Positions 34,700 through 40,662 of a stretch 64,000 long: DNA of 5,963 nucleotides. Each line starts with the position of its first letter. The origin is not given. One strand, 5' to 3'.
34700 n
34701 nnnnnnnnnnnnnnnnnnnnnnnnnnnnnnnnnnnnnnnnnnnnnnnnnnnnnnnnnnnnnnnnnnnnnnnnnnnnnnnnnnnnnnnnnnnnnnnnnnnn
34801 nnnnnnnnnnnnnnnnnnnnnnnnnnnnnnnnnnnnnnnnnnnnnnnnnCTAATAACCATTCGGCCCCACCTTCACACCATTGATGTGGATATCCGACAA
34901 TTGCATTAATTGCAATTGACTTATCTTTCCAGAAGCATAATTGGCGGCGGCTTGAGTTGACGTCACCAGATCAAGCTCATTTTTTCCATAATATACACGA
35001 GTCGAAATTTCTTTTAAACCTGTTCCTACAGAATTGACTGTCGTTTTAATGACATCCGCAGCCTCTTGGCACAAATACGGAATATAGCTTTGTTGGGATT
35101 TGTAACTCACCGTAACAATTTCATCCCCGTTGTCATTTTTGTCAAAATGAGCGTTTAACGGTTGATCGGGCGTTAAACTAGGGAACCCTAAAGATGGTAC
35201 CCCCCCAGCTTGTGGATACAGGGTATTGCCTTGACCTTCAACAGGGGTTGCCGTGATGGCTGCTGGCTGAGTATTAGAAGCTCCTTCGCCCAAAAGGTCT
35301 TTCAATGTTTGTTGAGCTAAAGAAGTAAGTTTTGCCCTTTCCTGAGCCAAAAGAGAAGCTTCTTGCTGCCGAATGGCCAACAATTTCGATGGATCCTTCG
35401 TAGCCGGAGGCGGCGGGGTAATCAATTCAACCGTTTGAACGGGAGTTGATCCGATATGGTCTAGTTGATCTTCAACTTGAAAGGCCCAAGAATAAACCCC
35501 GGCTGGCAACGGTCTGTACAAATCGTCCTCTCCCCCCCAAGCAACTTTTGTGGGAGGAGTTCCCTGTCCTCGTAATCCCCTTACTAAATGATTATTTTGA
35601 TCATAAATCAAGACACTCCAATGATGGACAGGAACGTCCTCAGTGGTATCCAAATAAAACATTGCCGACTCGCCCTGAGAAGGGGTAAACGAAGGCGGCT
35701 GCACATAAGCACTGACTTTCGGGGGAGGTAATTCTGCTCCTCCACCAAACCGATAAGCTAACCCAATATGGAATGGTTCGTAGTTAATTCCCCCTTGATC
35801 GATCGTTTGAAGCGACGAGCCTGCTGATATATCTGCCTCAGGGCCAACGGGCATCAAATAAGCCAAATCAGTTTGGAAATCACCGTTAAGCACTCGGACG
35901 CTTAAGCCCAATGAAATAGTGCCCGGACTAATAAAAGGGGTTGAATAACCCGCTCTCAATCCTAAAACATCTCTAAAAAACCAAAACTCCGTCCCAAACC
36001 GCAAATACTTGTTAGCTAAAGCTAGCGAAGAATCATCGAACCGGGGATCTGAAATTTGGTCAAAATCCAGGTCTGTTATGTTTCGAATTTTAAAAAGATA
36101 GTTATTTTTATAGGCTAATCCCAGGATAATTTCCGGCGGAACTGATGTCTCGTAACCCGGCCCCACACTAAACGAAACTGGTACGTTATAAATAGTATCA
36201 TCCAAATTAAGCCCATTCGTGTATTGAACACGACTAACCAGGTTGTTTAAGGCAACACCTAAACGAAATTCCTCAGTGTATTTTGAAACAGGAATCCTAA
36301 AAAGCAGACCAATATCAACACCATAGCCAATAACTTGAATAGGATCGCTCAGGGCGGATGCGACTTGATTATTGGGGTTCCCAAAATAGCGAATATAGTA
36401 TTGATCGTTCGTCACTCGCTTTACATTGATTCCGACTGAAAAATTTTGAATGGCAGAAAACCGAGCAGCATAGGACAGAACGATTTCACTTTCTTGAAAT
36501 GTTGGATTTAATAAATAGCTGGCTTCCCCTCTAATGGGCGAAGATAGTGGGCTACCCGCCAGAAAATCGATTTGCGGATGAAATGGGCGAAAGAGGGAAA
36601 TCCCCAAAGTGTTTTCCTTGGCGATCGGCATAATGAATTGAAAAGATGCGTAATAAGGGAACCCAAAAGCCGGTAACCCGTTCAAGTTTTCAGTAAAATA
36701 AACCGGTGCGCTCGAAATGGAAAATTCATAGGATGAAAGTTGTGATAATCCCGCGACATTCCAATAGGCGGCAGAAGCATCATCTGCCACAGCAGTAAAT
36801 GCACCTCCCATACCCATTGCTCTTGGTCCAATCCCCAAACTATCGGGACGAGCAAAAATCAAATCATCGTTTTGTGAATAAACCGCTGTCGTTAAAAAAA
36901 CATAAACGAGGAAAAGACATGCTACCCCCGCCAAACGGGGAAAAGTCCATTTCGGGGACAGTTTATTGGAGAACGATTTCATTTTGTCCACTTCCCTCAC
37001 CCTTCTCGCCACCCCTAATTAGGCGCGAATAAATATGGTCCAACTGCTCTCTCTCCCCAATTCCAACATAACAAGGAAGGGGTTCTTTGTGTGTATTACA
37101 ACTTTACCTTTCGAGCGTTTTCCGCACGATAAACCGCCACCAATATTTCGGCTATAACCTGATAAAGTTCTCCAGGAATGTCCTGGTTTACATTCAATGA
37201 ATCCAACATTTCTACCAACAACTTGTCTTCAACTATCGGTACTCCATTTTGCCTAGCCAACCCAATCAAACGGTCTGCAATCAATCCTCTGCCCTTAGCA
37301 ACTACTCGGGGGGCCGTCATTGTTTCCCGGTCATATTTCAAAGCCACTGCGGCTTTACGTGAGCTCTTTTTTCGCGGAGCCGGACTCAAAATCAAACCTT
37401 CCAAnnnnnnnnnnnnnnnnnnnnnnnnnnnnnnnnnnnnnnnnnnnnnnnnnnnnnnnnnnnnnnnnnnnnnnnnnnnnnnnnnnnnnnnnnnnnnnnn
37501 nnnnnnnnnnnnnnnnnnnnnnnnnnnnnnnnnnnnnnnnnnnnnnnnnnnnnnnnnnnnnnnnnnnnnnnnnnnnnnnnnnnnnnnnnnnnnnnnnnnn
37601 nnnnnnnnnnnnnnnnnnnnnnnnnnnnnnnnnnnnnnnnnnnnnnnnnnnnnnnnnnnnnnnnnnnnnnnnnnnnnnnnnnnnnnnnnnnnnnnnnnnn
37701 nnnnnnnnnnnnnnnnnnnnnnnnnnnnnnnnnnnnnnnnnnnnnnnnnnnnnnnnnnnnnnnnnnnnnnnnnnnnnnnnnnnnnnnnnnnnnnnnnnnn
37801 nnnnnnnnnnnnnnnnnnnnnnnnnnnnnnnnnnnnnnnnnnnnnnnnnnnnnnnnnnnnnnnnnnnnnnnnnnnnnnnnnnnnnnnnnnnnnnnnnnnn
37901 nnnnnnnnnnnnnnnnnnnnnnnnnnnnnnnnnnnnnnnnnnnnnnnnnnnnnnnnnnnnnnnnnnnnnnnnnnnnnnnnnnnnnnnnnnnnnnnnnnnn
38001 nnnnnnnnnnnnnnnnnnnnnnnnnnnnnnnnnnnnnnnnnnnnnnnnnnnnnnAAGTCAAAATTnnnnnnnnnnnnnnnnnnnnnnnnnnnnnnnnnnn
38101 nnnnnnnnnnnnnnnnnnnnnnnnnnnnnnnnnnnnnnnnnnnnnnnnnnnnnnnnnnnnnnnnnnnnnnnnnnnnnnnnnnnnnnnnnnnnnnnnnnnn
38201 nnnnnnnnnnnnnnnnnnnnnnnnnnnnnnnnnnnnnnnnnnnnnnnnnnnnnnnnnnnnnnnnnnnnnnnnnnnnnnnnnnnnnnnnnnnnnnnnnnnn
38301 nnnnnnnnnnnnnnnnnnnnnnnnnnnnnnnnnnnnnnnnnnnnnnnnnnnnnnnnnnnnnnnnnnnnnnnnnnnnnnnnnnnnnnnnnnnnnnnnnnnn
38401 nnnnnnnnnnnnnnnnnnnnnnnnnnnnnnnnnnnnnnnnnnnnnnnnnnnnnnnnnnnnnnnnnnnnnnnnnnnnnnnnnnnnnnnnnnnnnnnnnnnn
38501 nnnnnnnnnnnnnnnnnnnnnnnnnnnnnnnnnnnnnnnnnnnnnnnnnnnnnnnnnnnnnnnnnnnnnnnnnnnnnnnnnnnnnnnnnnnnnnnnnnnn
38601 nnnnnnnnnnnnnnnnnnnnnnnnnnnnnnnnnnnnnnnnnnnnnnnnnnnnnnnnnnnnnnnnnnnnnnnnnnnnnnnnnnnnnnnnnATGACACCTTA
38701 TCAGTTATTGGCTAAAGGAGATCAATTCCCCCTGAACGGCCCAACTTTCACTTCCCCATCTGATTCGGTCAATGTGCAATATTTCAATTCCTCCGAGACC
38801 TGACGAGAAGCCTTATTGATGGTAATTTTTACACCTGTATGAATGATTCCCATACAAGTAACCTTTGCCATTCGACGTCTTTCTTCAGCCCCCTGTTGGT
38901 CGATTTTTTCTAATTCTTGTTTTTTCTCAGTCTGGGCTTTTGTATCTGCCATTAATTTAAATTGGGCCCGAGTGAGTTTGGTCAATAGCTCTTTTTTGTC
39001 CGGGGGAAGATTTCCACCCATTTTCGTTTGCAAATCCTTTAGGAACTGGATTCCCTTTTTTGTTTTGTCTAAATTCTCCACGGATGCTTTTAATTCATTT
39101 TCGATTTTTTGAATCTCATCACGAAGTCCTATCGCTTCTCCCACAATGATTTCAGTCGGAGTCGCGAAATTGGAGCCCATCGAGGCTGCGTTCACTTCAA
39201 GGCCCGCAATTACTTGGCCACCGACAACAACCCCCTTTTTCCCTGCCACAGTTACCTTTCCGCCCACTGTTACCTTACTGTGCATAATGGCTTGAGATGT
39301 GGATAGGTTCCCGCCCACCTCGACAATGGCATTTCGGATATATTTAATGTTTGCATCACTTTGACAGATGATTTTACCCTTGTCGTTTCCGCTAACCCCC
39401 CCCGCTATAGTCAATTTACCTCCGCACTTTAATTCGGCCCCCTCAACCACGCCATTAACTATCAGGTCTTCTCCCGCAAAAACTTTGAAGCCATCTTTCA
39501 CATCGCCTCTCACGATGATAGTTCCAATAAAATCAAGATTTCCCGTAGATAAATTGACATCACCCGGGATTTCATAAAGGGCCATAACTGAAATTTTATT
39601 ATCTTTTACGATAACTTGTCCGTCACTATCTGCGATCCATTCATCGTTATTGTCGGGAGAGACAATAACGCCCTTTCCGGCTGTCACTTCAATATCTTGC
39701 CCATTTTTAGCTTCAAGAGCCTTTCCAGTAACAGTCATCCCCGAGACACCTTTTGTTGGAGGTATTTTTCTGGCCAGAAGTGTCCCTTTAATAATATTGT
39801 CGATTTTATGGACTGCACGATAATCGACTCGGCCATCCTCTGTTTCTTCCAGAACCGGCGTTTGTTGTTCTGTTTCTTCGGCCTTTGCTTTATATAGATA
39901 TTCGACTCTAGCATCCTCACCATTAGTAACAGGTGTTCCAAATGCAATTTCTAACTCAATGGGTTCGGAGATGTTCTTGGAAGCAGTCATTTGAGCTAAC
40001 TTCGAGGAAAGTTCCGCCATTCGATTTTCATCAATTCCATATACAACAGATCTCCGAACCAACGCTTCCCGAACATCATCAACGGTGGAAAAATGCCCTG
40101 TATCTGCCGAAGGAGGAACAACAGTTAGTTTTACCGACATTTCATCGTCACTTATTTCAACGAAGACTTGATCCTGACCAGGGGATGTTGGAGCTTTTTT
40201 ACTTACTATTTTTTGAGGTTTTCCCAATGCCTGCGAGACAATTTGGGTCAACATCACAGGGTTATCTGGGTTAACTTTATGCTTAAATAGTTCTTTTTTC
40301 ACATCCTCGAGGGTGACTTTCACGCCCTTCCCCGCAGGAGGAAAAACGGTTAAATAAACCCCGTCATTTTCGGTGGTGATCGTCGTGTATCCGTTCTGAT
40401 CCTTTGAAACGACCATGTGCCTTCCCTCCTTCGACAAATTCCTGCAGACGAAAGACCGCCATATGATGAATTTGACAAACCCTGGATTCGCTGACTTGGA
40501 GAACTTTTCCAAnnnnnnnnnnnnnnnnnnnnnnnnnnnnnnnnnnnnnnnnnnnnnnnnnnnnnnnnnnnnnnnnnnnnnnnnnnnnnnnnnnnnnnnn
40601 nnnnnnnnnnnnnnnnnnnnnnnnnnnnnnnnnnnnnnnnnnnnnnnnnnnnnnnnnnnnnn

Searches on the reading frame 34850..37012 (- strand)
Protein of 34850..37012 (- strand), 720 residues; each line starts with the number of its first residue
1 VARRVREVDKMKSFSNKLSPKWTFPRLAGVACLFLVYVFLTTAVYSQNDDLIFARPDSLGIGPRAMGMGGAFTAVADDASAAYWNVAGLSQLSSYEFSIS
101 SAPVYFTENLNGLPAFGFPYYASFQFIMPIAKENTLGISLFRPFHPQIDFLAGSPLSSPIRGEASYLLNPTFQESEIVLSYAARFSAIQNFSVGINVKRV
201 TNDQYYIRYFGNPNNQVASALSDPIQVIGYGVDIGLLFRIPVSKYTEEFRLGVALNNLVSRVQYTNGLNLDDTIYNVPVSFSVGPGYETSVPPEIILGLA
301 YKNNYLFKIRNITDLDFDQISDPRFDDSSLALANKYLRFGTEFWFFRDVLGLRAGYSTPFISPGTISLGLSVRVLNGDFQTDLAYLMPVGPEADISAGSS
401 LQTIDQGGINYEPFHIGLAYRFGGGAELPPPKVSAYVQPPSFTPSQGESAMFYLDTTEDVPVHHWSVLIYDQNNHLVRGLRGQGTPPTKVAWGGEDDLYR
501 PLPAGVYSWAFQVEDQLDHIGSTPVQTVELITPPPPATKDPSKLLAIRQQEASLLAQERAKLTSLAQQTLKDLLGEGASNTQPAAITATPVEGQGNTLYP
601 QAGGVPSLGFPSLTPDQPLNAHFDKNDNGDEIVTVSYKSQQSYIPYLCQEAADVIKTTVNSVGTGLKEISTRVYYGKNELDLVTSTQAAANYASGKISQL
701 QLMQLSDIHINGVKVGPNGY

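Call 19: search_protein_families(library=pfam, proteins=[window:34850-37012:-])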
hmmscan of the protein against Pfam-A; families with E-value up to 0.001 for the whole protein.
window:34850-37012:- (720 aa): 2 families
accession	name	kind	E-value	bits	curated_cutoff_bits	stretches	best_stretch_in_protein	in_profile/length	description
PF13729.12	TraF_2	-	0.00065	19.4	25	0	171-306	135-257/264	F plasmid transfer operon, TraF, protein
PF03687.19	UPF0164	-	0.00065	19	21.4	0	55-97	42-84/325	Uncharacterised protein family (UPF0164)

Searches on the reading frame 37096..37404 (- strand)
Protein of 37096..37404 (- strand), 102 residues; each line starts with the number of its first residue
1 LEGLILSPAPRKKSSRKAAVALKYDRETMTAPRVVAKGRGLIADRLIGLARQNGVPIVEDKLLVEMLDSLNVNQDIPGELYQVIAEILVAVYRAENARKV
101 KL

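Call 19: search_protein_families(library=pfam, proteins=[window:37096-37404:-])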
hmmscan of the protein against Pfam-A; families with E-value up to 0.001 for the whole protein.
window:37096-37404:- (102 aa): 1 family
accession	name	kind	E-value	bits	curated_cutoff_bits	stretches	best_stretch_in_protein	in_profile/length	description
PF01312.24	Bac_export_2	-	2.4e-21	76.8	24.4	1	18-91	261-335/335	FlhB HrpN YscU SpaS Family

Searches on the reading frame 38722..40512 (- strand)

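Call 20: search_protein_families(library=pfam, proteins=[window:38722-40512:-])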
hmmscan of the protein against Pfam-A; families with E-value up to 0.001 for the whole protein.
window:38722-40512:- (596 aa): 2 families
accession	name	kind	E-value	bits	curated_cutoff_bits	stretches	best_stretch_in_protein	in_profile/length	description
PF03961.19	FapA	-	9.4e-64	216.1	31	1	313-588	3-272/272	Flagellar Assembly Protein A beta solenoid domain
PF20250.3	FapA_N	-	3.3e-46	157.3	27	1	118-305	3-178/178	Flagellar Assembly Protein A N-terminal region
